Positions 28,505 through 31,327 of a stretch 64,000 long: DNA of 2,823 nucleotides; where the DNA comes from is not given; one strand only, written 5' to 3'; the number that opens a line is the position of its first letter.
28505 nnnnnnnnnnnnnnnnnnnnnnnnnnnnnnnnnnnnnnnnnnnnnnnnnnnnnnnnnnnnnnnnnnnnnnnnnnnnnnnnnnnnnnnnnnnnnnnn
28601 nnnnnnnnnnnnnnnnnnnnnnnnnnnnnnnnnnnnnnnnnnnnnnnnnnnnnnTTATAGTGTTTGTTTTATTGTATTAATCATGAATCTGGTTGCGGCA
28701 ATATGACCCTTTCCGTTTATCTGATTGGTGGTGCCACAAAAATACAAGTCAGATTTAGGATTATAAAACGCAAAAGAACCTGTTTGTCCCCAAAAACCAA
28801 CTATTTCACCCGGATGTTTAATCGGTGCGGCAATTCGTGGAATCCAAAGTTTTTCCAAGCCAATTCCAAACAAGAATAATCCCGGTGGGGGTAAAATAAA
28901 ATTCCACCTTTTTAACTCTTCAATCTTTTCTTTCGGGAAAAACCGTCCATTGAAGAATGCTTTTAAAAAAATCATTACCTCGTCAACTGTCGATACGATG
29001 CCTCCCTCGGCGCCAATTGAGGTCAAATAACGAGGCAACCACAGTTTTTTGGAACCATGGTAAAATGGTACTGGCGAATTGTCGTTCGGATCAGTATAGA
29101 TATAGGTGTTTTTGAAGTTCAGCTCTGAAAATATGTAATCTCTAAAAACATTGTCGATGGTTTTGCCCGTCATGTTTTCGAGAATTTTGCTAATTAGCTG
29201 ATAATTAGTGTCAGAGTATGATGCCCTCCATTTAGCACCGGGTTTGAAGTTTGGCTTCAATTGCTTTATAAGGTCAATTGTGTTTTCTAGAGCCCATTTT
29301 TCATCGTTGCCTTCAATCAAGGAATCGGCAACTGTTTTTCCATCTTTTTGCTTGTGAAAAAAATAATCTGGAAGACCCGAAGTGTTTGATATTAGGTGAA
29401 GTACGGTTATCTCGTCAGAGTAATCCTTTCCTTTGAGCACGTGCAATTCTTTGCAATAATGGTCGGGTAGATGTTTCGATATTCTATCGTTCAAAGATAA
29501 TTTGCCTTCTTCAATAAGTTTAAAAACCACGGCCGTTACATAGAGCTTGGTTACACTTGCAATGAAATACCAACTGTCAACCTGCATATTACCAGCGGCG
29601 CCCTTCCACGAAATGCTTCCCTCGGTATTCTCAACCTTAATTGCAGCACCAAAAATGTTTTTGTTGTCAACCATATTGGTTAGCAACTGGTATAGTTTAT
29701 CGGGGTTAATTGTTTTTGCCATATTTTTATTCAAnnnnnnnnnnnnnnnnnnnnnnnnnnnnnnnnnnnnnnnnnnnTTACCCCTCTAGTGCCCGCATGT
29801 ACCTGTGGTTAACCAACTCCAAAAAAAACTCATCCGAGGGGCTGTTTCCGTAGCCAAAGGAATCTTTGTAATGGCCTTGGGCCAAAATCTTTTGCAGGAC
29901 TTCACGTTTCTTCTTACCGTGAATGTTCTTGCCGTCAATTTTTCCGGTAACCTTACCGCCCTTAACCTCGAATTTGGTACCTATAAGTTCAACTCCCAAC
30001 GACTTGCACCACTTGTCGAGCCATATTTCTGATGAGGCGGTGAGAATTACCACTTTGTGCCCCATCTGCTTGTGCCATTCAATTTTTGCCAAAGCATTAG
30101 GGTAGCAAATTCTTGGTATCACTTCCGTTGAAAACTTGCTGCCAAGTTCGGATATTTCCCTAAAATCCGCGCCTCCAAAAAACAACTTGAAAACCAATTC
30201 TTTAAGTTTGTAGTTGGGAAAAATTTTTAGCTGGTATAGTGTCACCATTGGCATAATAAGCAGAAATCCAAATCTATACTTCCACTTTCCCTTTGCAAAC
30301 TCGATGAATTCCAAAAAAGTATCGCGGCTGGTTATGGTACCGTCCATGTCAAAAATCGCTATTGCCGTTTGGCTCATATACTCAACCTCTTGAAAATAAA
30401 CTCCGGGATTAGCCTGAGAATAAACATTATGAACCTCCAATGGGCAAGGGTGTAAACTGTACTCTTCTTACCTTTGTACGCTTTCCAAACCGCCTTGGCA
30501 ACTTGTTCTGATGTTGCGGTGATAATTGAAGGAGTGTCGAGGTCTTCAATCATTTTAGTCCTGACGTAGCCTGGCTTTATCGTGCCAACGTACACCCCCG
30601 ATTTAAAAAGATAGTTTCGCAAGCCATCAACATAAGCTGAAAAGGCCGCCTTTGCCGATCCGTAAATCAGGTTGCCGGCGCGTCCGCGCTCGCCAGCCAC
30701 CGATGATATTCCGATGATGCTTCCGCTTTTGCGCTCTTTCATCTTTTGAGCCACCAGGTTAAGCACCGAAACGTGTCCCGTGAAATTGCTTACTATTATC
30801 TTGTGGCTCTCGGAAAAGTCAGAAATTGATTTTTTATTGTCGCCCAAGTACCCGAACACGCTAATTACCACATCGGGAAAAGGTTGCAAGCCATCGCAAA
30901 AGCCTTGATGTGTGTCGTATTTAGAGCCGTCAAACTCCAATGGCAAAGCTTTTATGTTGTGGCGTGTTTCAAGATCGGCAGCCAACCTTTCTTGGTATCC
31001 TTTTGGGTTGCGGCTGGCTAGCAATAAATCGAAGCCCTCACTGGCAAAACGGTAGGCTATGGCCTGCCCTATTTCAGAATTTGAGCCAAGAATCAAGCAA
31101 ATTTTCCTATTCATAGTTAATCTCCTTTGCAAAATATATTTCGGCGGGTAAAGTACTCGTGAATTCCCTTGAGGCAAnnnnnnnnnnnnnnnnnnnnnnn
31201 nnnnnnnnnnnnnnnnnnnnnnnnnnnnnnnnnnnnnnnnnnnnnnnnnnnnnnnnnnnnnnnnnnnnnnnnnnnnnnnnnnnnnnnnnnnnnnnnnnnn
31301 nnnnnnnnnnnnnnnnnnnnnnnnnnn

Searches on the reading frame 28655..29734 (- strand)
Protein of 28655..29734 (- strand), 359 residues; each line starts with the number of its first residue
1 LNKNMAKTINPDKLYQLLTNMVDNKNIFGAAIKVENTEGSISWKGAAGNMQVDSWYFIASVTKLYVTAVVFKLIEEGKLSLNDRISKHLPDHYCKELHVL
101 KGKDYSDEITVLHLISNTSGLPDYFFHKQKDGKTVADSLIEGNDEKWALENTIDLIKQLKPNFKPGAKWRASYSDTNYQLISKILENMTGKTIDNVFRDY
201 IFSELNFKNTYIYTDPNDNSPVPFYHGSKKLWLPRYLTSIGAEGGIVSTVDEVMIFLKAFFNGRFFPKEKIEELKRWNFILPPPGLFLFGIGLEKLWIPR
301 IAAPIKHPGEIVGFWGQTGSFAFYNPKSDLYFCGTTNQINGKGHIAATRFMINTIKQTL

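Call 42: search_protein_families(library=pfam, proteins=[window:28655-29734:-], max_evalue=0.0001)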
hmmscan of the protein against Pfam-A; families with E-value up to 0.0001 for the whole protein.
window:28655-29734:- (359 aa): 1 family
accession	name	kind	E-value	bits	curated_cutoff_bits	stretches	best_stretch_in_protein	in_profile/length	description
PF00144.29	Beta-lactamase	-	6.9e-40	137.6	27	1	17-340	4-312/329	Beta-lactamase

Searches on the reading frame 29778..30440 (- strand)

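Call 42: search_protein_families(library=pfam, proteins=[window:29778-30440:-], max_evalue=0.0001)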
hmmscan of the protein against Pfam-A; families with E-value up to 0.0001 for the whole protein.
window:29778-30440:- (220 aa): 2 families
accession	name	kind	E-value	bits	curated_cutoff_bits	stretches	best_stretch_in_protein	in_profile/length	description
PF12710.13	HAD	-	1.8e-30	107.3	27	1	28-203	1-184/189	haloacid dehalogenase-like hydrolase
PF00702.32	Hydrolase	-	8e-06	26.8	26.4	1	28-186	4-164/191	haloacid dehalogenase-like hydrolase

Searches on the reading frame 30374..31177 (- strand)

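Call 42: search_protein_families(library=pfam, proteins=[window:30374-31177:-], max_evalue=0.0001)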
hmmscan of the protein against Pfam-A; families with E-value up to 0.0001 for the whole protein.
window:30374-31177:- (267 aa): 2 families
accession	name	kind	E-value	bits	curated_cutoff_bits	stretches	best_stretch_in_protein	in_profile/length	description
PF00106.31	adh_short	-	2.6e-28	99.3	26.6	1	25-213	1-190/195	short chain dehydrogenase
PF13561.12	adh_short_C2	-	7.9e-19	68.6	27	1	34-224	6-195/236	Enoyl-(Acyl carrier protein) reductase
